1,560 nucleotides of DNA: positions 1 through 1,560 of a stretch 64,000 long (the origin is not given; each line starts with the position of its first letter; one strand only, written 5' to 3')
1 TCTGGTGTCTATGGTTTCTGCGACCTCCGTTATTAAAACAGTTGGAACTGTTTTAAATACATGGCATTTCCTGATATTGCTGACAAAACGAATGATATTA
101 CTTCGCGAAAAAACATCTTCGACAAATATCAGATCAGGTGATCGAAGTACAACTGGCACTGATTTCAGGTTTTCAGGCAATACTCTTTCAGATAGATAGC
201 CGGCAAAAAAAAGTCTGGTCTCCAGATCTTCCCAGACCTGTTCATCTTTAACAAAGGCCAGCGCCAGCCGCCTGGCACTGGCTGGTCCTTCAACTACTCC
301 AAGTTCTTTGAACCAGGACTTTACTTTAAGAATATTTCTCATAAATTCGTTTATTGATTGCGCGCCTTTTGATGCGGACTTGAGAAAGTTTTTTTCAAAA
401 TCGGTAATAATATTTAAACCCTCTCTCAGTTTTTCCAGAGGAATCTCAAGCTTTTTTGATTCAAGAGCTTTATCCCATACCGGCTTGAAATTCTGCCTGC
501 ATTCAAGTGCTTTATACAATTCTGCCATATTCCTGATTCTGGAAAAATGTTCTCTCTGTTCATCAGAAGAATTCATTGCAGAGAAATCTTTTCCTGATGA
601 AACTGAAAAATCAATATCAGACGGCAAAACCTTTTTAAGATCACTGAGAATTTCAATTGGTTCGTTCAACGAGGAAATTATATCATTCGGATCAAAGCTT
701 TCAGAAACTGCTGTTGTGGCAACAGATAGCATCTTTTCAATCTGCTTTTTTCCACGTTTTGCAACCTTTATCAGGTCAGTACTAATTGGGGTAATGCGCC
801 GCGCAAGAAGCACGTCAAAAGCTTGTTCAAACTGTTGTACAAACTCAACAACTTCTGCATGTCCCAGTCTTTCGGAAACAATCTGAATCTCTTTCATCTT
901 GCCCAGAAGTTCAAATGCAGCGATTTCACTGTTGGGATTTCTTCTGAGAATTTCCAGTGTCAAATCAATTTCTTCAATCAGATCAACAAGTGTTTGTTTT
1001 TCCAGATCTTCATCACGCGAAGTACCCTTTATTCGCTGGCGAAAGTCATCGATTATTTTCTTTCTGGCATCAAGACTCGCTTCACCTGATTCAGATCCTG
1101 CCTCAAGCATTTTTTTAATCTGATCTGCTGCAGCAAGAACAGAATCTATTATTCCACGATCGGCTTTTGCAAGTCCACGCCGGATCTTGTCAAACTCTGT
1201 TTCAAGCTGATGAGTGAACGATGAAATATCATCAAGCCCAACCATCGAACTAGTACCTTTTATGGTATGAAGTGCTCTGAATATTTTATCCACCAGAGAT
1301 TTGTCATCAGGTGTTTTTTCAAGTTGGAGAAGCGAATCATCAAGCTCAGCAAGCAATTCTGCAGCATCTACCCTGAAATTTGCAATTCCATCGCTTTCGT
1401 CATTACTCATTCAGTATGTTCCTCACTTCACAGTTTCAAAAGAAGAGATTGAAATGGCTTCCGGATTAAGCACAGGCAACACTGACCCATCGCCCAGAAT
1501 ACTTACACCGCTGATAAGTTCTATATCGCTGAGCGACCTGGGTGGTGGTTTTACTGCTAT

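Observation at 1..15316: KaiC-KaiB timer embedded between two divergent Che-like phosphorelay operons, with no receptor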

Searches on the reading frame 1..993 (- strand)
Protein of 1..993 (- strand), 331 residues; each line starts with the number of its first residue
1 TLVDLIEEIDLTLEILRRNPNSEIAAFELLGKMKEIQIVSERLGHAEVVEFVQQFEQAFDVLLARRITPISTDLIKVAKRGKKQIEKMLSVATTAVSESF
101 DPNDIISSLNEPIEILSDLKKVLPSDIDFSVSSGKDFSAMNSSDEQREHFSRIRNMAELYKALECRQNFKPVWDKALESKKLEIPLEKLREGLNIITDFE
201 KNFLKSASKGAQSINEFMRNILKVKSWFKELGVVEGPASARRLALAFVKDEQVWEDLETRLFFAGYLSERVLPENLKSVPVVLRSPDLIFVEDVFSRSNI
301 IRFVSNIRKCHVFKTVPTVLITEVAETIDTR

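Call 90: search_protein_representatives(protein=window:1-993:-)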
Query: 331 residues. Proteins with E-value up to 0.001 (for the whole library): 2; up to 1e-10: 1; up to 1e-30: 1. The best 2 are listed.
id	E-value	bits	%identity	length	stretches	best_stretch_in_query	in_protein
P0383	1.3e-208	707.5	82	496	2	1-331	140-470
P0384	3.9e-04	36.2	30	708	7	144-183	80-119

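Call 92: search_protein_families(library=pfam, proteins=[P0383], max_evalue=10)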
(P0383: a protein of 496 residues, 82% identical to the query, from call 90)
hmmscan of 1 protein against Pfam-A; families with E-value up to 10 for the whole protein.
P0383 (496 aa): 3 families
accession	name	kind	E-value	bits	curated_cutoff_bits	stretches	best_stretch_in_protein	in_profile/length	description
PF01627.28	Hpt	-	3.7e-15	56.4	24.6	1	10-103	4-79/84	Hpt domain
PF00072.30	Response_reg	-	0.0015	19.1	30.2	1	424-493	42-109/111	Response regulator receiver domain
PF21521.3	MYO6_lever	-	1.5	9.4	27.3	1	300-361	53-114/141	Myosin VI, lever arm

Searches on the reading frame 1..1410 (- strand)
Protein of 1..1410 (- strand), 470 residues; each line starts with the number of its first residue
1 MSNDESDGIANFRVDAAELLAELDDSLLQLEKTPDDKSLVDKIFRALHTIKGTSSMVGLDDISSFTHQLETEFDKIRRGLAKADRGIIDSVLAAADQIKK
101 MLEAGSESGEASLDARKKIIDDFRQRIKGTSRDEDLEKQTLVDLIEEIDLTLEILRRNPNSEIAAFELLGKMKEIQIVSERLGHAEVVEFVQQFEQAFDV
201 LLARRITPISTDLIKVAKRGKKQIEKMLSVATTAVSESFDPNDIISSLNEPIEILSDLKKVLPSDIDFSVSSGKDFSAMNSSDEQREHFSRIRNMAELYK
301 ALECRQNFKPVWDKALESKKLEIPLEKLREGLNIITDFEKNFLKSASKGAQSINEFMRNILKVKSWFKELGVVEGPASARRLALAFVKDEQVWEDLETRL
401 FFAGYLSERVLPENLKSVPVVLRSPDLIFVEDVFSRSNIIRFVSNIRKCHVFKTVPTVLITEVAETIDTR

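Call 11: search_protein_families(library=ncbifam, proteins=[window:1-1410:-], max_evalue=0.01)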
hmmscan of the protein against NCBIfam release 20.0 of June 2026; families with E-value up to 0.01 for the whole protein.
window:1-1410:- (470 aa): 2 families
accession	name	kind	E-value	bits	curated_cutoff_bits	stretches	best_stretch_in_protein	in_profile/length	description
NF041336.1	CheA_Halo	equivalog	4.3e-20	71.9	950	1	8-138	4-133/666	chemotaxis protein CheA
NF007835.0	PRK10547.1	equivalog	2.5e-16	59.4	793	1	11-207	9-205/670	chemotaxis protein CheA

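Call 34: search_protein_families(library=pfam, proteins=[window:1-1410:-], max_evalue=1)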
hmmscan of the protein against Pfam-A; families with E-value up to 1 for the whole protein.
window:1-1410:- (470 aa): 1 family
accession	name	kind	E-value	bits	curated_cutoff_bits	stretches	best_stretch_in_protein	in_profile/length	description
PF01627.28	Hpt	-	3.2e-15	56.6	24.6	1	10-103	4-79/84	Hpt domain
